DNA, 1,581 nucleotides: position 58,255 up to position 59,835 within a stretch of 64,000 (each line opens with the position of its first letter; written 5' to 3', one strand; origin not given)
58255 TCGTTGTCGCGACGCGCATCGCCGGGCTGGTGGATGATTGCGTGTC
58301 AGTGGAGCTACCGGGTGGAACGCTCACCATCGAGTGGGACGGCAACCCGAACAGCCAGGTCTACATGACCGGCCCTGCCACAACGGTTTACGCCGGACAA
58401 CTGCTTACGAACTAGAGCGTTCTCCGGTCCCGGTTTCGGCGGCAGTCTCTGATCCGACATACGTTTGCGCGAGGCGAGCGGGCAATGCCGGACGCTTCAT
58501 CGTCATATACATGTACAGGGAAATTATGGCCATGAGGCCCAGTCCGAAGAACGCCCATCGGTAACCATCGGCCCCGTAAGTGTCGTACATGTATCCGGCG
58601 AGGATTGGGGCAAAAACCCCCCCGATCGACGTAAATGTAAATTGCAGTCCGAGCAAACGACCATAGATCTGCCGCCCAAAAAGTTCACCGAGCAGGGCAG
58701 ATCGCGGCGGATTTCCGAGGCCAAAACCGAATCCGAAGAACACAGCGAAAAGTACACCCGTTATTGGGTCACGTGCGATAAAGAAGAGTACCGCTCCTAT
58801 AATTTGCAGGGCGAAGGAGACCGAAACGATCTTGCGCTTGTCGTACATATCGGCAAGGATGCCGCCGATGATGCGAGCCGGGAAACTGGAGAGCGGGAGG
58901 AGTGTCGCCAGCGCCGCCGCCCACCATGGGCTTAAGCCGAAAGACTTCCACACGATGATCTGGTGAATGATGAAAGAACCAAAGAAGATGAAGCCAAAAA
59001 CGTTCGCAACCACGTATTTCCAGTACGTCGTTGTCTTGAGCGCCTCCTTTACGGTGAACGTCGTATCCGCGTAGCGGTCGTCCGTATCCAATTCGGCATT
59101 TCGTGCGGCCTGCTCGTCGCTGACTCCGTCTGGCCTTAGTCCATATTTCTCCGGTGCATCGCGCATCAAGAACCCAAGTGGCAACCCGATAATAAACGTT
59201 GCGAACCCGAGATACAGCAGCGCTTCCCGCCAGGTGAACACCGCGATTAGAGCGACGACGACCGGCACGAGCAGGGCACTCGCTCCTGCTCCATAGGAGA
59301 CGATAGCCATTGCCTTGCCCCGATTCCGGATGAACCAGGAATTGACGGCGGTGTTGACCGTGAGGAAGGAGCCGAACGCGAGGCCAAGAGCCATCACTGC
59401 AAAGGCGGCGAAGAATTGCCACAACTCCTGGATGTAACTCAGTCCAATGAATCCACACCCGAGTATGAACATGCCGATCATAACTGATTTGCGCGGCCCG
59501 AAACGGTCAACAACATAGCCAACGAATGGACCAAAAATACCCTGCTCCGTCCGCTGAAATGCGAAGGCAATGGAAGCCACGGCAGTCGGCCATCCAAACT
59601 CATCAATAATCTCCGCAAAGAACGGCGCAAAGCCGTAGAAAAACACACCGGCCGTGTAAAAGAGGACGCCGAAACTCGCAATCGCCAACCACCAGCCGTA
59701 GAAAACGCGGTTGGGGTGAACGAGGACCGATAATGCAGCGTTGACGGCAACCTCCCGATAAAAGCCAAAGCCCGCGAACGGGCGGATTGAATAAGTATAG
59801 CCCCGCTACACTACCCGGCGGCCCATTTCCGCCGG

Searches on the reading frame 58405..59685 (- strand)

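Call 88: search_protein_families(library=pfam, proteins=[window:58405-59685:-], max_evalue=0.001)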
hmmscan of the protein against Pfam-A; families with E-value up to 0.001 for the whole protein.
window:58405-59685:- (426 aa): 2 families
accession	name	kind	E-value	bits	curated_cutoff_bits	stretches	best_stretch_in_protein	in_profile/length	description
PF07690.21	MFS_1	-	1.4e-43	149.6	33.4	2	12-252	8-235/347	Major Facilitator Superfamily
PF00083.30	Sugar_tr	-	4.7e-07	29.5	22.3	1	264-394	56-189/452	Sugar (and other) transporter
